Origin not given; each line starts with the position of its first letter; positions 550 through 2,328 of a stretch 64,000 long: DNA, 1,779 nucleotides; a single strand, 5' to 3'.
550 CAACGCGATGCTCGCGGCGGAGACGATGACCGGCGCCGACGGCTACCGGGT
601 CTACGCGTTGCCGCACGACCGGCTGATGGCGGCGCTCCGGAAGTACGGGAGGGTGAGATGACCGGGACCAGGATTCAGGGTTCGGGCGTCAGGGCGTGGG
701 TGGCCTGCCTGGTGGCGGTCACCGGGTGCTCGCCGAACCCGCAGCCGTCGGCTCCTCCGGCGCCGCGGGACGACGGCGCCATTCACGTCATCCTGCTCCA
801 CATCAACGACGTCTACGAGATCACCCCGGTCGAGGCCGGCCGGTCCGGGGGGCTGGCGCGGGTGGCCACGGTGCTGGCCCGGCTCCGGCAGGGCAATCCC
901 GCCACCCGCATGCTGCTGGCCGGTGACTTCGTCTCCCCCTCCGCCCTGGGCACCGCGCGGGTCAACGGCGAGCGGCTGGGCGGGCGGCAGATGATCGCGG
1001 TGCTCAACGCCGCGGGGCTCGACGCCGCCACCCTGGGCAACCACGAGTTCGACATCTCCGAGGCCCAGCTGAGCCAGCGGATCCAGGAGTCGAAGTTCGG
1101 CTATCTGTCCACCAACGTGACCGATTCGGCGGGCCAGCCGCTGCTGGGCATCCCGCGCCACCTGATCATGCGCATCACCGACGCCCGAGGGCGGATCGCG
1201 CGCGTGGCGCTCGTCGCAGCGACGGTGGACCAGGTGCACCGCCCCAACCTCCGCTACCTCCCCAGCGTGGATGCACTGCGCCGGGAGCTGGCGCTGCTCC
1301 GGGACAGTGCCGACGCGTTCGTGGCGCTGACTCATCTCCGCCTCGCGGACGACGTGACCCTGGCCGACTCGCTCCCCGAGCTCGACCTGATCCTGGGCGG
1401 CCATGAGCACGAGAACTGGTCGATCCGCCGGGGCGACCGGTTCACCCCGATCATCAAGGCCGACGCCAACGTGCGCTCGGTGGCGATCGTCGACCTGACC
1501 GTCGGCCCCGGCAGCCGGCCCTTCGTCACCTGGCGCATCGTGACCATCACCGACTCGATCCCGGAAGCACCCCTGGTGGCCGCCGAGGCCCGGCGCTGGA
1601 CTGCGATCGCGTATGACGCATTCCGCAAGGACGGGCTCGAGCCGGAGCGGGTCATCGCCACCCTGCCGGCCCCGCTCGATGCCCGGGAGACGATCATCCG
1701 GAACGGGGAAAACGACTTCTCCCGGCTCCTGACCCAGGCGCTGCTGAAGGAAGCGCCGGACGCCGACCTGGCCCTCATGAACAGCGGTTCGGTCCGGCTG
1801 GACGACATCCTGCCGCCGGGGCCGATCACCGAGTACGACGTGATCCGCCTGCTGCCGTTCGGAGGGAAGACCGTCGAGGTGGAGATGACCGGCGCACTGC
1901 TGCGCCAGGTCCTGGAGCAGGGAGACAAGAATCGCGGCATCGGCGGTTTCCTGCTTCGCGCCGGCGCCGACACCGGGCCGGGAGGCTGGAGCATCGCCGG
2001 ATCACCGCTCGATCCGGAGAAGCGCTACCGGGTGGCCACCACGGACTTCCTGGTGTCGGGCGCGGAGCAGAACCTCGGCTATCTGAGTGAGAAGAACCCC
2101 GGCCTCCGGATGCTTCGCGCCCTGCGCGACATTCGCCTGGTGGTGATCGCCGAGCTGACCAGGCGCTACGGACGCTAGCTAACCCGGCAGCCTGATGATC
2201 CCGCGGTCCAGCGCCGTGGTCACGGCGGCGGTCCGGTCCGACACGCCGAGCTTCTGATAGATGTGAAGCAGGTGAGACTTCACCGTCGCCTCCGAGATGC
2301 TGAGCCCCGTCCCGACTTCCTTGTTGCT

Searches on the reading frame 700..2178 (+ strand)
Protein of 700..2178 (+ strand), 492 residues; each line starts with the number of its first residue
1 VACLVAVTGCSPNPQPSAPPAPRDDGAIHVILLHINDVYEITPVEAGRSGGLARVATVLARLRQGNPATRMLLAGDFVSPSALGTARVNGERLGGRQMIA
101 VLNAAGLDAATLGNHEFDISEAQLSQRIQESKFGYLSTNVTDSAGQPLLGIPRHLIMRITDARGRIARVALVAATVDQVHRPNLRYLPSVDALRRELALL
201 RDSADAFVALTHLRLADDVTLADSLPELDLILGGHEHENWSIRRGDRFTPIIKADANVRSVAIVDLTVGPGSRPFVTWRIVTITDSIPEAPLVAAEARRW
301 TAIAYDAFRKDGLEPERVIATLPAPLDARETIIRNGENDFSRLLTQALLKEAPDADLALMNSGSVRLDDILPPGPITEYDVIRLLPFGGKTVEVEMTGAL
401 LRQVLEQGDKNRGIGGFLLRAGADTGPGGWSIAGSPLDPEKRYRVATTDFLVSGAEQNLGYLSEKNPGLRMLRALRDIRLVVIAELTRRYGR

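Call 53: find_encoding_contigs(protein=window:700-2178:+, flank=10000, max_places=3)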
Protein window:700-2178:+ (492 aa): no gene with exactly this product is on record in the collection.
